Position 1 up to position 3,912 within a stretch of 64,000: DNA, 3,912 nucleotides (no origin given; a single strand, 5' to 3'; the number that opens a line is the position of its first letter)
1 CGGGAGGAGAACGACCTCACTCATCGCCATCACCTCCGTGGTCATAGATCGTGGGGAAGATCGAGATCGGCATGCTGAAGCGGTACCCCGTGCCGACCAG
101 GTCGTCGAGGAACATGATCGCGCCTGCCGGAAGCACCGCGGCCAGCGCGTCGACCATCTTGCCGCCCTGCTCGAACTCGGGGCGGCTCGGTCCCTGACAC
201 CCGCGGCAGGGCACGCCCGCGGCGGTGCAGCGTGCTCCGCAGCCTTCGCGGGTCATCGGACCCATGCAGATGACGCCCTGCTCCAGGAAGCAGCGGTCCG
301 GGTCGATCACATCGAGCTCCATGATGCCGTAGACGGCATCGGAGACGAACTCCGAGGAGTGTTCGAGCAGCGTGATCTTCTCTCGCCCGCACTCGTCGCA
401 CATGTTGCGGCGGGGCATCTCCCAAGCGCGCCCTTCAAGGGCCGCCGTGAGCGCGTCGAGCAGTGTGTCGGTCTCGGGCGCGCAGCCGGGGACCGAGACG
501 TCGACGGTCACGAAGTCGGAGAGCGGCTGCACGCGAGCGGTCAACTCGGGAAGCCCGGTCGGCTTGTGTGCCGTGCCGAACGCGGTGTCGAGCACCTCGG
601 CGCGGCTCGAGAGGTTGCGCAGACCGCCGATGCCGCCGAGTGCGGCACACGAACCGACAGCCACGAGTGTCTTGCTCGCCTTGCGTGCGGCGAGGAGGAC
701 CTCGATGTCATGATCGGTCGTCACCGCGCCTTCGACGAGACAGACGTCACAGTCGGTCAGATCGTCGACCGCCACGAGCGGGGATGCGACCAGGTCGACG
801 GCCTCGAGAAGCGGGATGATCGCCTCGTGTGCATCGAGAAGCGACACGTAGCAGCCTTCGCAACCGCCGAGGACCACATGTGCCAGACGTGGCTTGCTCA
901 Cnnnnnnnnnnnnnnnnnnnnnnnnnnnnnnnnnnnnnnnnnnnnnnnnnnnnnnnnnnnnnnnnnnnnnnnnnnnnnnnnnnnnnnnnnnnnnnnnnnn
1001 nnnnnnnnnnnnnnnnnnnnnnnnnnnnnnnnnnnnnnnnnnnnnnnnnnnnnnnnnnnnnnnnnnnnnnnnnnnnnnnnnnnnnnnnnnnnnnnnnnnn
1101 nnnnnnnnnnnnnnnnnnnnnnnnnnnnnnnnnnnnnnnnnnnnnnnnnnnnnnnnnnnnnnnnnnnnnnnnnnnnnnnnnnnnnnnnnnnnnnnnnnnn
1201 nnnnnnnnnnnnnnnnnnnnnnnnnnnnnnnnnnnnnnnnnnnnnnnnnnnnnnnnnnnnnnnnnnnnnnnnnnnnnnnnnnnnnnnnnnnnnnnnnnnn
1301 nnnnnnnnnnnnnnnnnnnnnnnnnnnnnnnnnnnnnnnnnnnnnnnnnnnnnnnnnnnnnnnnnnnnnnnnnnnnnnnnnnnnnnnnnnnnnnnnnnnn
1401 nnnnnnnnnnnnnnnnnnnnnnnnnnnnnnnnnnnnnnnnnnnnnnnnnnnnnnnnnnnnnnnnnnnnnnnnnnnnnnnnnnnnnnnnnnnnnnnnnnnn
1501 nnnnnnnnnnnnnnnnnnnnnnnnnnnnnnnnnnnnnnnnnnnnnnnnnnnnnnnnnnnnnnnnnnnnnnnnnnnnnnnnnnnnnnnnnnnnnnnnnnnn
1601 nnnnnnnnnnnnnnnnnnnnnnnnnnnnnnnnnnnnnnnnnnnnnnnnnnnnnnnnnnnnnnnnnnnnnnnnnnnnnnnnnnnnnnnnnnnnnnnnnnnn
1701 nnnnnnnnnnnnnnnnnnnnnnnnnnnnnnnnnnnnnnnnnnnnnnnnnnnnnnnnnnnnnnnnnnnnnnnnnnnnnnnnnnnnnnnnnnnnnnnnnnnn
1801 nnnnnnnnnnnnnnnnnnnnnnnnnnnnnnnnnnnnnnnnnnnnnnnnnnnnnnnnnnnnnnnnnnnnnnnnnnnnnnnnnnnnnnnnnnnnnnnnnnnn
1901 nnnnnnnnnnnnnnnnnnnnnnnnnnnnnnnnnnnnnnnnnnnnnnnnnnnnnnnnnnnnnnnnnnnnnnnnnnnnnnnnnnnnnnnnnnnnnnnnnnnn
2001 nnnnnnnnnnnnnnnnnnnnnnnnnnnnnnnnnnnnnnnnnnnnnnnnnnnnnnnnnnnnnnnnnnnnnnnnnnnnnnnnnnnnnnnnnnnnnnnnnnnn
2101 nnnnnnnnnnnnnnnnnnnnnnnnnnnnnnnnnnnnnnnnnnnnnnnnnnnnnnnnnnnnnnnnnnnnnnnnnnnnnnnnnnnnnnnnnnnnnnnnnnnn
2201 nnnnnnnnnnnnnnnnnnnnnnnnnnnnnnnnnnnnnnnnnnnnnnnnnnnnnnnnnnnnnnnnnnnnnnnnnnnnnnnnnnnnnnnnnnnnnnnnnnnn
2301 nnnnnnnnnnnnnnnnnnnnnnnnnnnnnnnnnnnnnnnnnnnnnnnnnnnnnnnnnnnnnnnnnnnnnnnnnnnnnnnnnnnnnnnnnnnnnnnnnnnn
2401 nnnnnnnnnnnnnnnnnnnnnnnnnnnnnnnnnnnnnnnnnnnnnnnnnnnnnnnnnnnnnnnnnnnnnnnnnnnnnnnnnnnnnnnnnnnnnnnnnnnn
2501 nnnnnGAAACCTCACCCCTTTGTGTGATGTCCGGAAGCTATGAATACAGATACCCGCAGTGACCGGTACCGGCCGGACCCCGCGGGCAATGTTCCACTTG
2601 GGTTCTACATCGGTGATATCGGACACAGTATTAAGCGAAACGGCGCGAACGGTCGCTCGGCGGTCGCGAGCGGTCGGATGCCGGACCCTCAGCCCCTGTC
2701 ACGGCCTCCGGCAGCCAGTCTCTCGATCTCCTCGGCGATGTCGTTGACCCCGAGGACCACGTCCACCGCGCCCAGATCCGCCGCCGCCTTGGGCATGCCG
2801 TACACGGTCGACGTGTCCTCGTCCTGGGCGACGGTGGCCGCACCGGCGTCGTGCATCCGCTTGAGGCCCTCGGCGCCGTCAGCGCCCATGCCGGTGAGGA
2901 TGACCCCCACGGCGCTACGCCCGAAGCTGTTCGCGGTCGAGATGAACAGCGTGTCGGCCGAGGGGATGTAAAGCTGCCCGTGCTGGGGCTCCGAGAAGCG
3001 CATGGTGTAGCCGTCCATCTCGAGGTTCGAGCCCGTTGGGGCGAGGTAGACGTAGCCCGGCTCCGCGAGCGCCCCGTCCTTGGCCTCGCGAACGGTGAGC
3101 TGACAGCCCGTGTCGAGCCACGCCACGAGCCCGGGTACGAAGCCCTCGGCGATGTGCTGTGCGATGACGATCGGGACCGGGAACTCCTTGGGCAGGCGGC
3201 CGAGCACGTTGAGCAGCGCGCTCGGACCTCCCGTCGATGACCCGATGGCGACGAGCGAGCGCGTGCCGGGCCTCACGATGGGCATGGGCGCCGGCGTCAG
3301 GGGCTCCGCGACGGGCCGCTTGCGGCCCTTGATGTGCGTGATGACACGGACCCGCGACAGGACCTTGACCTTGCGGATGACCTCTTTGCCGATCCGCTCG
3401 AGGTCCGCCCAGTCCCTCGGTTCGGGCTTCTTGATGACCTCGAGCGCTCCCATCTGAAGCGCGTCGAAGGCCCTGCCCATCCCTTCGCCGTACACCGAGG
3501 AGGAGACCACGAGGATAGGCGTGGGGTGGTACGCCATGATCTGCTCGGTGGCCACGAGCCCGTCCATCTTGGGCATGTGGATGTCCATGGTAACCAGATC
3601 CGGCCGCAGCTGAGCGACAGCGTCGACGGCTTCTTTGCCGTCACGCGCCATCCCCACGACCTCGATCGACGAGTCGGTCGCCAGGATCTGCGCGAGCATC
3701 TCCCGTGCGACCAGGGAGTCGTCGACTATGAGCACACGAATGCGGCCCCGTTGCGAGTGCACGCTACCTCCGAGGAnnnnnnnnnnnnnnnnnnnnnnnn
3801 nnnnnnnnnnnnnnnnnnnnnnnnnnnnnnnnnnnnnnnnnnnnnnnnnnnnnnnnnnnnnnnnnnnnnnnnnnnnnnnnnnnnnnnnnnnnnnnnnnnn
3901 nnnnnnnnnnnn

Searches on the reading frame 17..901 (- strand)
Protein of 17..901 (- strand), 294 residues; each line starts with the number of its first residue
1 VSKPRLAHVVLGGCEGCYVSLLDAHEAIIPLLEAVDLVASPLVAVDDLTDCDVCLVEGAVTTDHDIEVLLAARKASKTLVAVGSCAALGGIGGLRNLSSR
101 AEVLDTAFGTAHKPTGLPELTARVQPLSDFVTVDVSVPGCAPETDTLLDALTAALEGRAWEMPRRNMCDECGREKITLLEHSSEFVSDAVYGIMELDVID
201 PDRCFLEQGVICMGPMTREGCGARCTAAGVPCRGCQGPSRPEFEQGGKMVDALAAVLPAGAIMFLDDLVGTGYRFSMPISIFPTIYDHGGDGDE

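Call 67: search_protein_families(library=pfam, proteins=[window:17-901:-], max_evalue=1e-8)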
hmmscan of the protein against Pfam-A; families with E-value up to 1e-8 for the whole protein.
window:17-901:- (294 aa): 1 family
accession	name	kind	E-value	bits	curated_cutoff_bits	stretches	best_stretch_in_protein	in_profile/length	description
PF01058.29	Oxidored_q6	-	6.3e-25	87.8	27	1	14-153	1-127/128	NADH ubiquinone oxidoreductase, 20 Kd subunit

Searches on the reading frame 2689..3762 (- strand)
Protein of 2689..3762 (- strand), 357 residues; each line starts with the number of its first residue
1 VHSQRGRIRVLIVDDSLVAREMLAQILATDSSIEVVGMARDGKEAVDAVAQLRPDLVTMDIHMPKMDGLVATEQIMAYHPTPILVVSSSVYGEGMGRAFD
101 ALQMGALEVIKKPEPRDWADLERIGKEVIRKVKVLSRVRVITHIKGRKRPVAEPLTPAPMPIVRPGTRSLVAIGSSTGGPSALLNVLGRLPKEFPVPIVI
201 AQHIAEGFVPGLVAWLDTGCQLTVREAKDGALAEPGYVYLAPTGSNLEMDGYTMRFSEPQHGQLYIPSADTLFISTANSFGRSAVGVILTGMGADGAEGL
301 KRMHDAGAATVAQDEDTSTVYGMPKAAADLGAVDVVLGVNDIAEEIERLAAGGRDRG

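Call 5: search_protein_families(library=pfam, proteins=[window:2689-3762:-], max_evalue=0.01)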
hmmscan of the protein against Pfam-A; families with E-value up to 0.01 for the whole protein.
window:2689-3762:- (357 aa): 2 families
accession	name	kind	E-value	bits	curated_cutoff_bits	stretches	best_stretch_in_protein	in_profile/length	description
PF01339.22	CheB_methylest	-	6.6e-60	202.2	24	1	171-346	1-174/174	CheB methylesterase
PF00072.30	Response_reg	-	3.4e-21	75.9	30.2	1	10-115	1-102/111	Response regulator receiver domain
